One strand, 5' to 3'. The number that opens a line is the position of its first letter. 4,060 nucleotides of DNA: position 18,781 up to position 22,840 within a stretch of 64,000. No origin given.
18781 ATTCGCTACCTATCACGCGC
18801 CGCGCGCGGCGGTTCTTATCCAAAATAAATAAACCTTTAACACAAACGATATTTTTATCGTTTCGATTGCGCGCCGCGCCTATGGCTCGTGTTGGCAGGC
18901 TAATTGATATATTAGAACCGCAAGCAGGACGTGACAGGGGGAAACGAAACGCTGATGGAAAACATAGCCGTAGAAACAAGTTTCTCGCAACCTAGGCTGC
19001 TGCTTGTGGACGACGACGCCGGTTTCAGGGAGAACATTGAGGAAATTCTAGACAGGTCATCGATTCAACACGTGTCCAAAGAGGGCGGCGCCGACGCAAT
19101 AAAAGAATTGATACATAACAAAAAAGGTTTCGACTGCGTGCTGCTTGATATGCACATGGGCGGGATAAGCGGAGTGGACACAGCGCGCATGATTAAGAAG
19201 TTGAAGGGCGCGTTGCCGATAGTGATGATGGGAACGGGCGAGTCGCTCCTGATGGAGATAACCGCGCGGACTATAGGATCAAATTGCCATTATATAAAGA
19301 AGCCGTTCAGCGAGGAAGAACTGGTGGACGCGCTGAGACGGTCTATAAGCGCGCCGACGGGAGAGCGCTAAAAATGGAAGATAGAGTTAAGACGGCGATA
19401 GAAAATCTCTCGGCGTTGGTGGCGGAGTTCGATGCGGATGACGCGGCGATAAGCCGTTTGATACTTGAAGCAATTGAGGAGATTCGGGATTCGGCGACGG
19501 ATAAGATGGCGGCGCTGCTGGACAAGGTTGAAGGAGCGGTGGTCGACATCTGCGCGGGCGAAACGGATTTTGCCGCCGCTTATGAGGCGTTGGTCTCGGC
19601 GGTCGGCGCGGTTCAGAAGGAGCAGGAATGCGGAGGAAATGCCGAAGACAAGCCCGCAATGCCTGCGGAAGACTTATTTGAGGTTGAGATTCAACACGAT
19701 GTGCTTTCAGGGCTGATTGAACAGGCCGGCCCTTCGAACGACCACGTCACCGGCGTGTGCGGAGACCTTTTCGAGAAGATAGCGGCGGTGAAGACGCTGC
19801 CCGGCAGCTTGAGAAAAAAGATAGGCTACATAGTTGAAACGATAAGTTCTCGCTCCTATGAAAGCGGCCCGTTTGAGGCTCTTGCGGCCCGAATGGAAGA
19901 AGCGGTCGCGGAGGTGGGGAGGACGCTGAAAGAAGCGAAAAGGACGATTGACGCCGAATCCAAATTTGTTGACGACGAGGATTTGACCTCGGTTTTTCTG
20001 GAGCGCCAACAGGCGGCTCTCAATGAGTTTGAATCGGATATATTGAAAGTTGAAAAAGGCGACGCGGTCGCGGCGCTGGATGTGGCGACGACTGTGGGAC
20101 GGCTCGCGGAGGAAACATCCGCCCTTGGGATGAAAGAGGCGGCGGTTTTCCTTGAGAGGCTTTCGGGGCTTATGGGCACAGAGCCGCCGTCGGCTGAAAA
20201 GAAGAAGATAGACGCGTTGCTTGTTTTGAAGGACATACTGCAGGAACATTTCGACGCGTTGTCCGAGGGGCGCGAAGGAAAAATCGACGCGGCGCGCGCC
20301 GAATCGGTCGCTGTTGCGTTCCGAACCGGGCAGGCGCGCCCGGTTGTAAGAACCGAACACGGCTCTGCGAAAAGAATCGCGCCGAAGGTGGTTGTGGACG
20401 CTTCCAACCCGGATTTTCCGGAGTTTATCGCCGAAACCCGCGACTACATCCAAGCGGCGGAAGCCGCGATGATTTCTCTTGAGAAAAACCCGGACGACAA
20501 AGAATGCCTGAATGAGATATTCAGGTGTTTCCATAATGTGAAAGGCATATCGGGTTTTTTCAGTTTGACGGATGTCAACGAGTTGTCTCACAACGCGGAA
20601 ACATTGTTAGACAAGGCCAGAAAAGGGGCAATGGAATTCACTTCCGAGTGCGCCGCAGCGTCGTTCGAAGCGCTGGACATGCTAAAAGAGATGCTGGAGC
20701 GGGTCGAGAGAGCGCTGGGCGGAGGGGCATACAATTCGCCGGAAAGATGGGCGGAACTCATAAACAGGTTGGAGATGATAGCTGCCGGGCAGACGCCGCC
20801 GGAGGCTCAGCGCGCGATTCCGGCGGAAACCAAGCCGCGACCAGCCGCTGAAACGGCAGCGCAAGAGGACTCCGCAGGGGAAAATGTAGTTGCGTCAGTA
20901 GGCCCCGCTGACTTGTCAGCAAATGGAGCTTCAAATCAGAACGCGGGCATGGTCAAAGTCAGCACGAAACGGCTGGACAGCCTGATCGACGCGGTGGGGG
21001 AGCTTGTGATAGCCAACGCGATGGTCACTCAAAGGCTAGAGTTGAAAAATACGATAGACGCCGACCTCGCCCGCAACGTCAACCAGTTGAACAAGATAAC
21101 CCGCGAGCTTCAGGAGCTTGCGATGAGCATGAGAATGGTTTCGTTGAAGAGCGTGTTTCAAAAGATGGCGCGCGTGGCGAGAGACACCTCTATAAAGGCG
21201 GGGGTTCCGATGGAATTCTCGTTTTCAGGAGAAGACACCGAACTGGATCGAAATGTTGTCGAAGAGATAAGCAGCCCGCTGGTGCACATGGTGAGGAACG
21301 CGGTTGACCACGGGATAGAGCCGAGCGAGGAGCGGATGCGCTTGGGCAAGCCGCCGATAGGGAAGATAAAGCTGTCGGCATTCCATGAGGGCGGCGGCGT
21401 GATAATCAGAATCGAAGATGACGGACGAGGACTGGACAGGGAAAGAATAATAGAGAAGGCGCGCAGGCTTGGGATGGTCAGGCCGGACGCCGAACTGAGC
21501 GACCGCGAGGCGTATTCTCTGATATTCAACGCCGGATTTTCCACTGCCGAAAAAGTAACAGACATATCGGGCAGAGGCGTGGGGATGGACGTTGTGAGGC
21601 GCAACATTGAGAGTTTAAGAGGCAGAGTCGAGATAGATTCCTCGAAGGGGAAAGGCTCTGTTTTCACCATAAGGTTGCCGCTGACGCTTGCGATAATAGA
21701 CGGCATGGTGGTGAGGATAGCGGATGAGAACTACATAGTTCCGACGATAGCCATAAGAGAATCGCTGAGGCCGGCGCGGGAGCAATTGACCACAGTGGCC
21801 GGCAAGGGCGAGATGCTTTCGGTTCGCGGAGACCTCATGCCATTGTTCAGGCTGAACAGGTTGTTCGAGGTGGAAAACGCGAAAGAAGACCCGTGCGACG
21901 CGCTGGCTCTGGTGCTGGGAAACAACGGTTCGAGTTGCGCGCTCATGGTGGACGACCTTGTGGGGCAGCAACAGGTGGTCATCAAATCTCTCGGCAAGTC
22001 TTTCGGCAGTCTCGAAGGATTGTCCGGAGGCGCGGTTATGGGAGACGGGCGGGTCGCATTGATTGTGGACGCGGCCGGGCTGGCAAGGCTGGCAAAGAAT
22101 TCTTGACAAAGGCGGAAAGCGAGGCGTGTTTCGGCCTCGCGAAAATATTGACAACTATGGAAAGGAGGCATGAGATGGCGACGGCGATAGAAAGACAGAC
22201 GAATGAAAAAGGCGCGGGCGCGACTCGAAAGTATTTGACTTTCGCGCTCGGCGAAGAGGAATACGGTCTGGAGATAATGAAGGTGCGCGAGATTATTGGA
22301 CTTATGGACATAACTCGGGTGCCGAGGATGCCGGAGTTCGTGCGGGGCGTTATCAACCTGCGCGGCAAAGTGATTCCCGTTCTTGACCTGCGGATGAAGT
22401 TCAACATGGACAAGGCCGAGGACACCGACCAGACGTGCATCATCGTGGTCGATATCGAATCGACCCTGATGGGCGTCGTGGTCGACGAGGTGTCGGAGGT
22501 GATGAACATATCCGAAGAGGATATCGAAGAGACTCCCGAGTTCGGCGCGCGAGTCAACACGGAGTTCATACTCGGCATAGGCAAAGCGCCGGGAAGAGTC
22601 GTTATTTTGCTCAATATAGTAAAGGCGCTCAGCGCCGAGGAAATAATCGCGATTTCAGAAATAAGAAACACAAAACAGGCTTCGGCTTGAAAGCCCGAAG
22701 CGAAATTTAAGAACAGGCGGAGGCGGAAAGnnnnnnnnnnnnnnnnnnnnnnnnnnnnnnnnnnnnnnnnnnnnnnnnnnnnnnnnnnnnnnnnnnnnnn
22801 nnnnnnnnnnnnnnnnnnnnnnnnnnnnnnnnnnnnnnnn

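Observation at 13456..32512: Island-borne chemosensory system with a heme-c sensor kinase, sigma-54 activator, CheA/W/MCP/R/D/Y, two CheX, a FapA-REC fusion, hemerythrin and HD-GYP output. No CheB.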

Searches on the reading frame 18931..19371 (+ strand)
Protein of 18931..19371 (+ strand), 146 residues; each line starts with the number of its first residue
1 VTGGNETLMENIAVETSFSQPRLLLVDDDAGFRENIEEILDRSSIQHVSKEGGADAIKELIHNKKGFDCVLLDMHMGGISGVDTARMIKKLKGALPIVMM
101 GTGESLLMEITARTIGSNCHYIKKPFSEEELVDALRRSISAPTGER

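Call 3: search_protein_families(library=pfam, proteins=[window:18931-19371:+], max_evalue=0.01)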
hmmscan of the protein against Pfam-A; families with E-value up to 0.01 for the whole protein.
window:18931-19371:+ (146 aa): 1 family
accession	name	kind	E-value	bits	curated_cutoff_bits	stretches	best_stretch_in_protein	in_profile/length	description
PF00072.30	Response_reg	-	4.4e-19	69.1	30.2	1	24-136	2-111/111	Response regulator receiver domain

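Call 64: find_encoding_contigs(protein=window:18955-19371:+, flank=10000, max_places=8)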
Protein window:18955-19371:+ (138 aa): 15 contigs read that carry it; 8 places shown.
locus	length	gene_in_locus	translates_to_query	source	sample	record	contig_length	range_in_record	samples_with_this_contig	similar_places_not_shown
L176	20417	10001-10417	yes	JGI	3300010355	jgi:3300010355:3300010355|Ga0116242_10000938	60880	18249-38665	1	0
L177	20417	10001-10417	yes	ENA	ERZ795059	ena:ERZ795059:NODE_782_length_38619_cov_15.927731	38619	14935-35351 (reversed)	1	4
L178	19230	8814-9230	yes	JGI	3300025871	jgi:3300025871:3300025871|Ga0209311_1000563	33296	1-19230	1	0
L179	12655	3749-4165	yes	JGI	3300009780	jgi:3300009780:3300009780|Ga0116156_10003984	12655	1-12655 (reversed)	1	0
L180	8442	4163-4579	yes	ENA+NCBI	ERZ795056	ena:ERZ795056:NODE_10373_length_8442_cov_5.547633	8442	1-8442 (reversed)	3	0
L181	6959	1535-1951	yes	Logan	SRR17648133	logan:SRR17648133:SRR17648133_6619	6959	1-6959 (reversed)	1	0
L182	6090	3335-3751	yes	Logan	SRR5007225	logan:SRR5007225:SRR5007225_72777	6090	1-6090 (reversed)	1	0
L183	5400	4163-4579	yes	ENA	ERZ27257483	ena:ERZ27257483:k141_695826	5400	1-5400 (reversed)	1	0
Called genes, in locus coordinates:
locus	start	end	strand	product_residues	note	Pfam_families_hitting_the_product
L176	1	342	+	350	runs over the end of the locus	PF01380:SIS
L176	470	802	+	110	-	PF14864:Alkyl_sulf_C (weak), PF02036:SCP2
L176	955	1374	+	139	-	PF00072:Response_reg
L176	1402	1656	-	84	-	-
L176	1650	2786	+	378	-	PF01208:URO-D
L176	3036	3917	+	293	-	-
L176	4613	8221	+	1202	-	PF11845:Tll0287-like, PF08447:PAS_3, PF08448:PAS_4, PF13426:PAS_9, PF01590:GAF (weak), PF13185:GAF_2, PF00512:HisKA, PF02518:HATPase_c, +2 more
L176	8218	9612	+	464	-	PF00072:Response_reg, PF23198:PDE8A_N (weak), PF00158:Sigma54_activat, PF14532:Sigma54_activ_2, PF07728:AAA_5, PF25601:AAA_lid_14, PF02954:HTH_8 (weak)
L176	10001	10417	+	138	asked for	PF00072:Response_reg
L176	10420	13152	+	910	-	PF01627:Hpt, PF02895:H-kinase_dim, PF02518:HATPase_c, PF01584:CheW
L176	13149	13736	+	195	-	PF01584:CheW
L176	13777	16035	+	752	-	PF00989:PAS, PF08448:PAS_4, PF13426:PAS_9, PF18947:HAMP_2 (faint), PF00015:MCPsignal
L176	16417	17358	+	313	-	PF08241:Methyltransf_11 (faint), PF13649:Methyltransf_25 (faint), PF03705:CheR_N, PF01739:CheR, PF08242:Methyltransf_12 (weak)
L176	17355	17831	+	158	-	PF03975:CheD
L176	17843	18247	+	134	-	PF00072:Response_reg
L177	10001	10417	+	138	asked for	PF00072:Response_reg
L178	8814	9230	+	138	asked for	PF00072:Response_reg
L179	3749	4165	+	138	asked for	PF00072:Response_reg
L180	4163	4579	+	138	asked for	PF00072:Response_reg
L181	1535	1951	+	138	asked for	PF00072:Response_reg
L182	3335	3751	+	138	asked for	PF00072:Response_reg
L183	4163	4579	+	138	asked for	PF00072:Response_reg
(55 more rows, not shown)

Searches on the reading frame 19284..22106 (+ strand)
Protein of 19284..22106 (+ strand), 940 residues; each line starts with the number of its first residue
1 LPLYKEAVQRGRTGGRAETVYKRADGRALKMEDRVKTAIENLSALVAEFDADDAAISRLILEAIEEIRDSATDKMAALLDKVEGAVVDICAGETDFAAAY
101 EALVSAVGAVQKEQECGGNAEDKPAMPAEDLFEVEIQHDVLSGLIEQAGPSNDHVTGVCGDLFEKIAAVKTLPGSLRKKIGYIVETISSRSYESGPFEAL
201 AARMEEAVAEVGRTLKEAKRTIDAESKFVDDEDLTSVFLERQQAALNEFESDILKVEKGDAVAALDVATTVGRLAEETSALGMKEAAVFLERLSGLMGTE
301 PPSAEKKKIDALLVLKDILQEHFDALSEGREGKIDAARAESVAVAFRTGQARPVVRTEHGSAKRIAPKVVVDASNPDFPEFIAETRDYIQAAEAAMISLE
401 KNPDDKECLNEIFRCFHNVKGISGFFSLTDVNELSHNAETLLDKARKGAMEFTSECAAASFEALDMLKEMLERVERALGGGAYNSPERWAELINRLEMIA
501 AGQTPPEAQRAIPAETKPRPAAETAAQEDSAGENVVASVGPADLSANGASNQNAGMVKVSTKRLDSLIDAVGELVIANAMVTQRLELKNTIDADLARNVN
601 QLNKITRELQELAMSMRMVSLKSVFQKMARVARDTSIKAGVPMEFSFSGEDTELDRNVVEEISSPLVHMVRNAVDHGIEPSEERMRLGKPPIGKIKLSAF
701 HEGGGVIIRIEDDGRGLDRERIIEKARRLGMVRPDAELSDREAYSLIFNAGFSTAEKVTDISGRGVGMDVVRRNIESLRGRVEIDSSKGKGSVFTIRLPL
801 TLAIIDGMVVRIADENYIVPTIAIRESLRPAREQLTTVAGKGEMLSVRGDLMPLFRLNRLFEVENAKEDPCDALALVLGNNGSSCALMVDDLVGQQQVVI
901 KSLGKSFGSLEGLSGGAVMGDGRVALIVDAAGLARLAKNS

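Call 3: search_protein_families(library=pfam, proteins=[window:19284-22106:+], max_evalue=0.01)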
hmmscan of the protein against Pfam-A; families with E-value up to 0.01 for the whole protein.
window:19284-22106:+ (940 aa): 5 families
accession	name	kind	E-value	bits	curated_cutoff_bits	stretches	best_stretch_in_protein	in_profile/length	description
PF01584.24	CheW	-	1.9e-22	79.8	23.5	1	807-935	2-135/138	CheW-like domain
PF02518.31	HATPase_c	-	4.3e-18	66.2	26.4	1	664-801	4-110/111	Histidine kinase-, DNA gyrase B-, and HSP90-like ATPase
PF02895.20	H-kinase_dim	-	1.8e-15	57.6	23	1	556-616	3-68/68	Signal transducing histidine kinase, homodimeric domain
PF01627.28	Hpt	-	4.5e-11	43.3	24.6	1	380-476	5-83/84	Hpt domain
PF20475.3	DUF6717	-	0.0078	17.1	27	0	429-487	26-83/115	Family of unknown function (DUF6717)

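Call 58: search_solved_structures(query=window:19374-22106:+, max_evalue=0.00001)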
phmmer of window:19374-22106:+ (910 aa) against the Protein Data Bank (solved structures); distinct sequences matched with E-value up to 0.00001: 18.
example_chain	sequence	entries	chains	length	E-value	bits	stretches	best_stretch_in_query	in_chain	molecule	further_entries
6s1k_A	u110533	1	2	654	1.8e-115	390.5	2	515-906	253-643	Chemotaxis protein CheA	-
8c5v_A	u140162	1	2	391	7.2e-102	345.5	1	522-905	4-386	Chemotaxis protein CheA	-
3ja6_C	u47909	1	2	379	1.6e-96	327.8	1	527-903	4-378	Chemotaxis protein CheA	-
1b3q_A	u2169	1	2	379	2.9e-96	327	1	527-903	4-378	PROTEIN (CHEMOTAXIS PROTEIN CHEA)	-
2ch4_A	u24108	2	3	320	1.6e-85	291.4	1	587-903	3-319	CHEMOTAXIS PROTEIN CHEA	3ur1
4jpb_A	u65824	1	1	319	1.6e-83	284.8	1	587-903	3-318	Chemotaxis protein CheA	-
4xiv_A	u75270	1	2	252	1.5e-70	241.9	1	526-771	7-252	Chemotaxis protein CheA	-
1i5d_A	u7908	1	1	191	6.8e-60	206.7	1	584-771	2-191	CHEMOTAXIS PROTEIN CHEA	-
1i58_A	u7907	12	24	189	1.1e-58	202.7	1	587-771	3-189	CHEMOTAXIS PROTEIN CHEA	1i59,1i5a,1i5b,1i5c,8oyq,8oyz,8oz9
6mi6_A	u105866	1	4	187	2e-58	201.9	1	586-770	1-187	Chemotaxis protein CheA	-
6ff6_A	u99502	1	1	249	1.6e-18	69.8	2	370-445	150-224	BRIC1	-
1tqg_A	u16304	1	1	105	1.3e-17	66.8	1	350-444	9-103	Chemotaxis protein cheA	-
2ld6_A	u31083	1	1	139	2e-17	66.2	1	351-444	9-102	Chemotaxis protein CheA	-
2lp4_A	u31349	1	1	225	5.3e-13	51.6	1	349-493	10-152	Chemotaxis protein CheA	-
1i5n_A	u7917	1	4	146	4.5e-12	48.5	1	349-477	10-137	CHEMOTAXIS PROTEIN CHEA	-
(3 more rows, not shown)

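Call 79: search_protein_families(library=ncbifam, proteins=[window:19374-22106:+], max_evalue=0.00001)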
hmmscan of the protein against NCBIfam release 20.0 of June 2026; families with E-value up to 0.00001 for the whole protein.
window:19374-22106:+ (910 aa): 8 families
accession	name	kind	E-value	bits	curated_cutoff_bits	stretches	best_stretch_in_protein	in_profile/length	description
NF007835.0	PRK10547.1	equivalog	2.5e-133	446.1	793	2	505-908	258-661/670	chemotaxis protein CheA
NF041336.1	CheA_Halo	equivalog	3.4e-112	376.3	950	2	496-901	267-664/666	chemotaxis protein CheA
NF008468.0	PRK11360.1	equivalog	4.7e-08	31.9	646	0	715-770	558-608/616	two-component system sensor histidine kinase AtoS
TIGR02966.1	phoR_proteo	equivalog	5.3e-08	32.3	334.2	0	729-768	294-333/333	phosphate regulon sensor histidine kinase PhoR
NF008298.1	PRK11086.1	subfamily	9.9e-08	30.8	520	1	712-770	472-525/529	DcuS/MalK family sensor histidine kinase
NF046044.1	PnpS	equivalog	1.4e-07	30.9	400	0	731-769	352-390/390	two-component system histidine kinase PnpS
TIGR02916.1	PEP_his_kin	equivalog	2.4e-06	26.4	300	0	729-769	639-679/679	XrtA/PEP-CTERM system histidine kinase PrsK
NF007688.0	PRK10364.1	equivalog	2.9e-06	26.3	479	0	729-771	410-452/460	two-component system sensor histidine kinase ZraS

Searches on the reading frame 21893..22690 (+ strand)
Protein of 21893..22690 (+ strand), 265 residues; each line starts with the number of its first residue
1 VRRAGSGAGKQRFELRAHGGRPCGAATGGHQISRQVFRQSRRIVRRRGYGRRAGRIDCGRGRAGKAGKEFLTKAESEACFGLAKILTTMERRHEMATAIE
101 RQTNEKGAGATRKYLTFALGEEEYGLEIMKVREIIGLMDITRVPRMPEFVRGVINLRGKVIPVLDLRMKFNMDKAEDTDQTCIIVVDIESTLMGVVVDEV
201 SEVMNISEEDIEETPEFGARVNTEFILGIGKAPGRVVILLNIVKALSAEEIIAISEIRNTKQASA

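Call 3: search_protein_families(library=pfam, proteins=[window:21893-22690:+], max_evalue=0.01)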
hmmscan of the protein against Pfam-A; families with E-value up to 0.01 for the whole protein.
window:21893-22690:+ (265 aa): 1 family
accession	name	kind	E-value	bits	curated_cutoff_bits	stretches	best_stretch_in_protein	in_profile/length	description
PF01584.24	CheW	-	1.9e-40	138.1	23.5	1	113-249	1-137/138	CheW-like domain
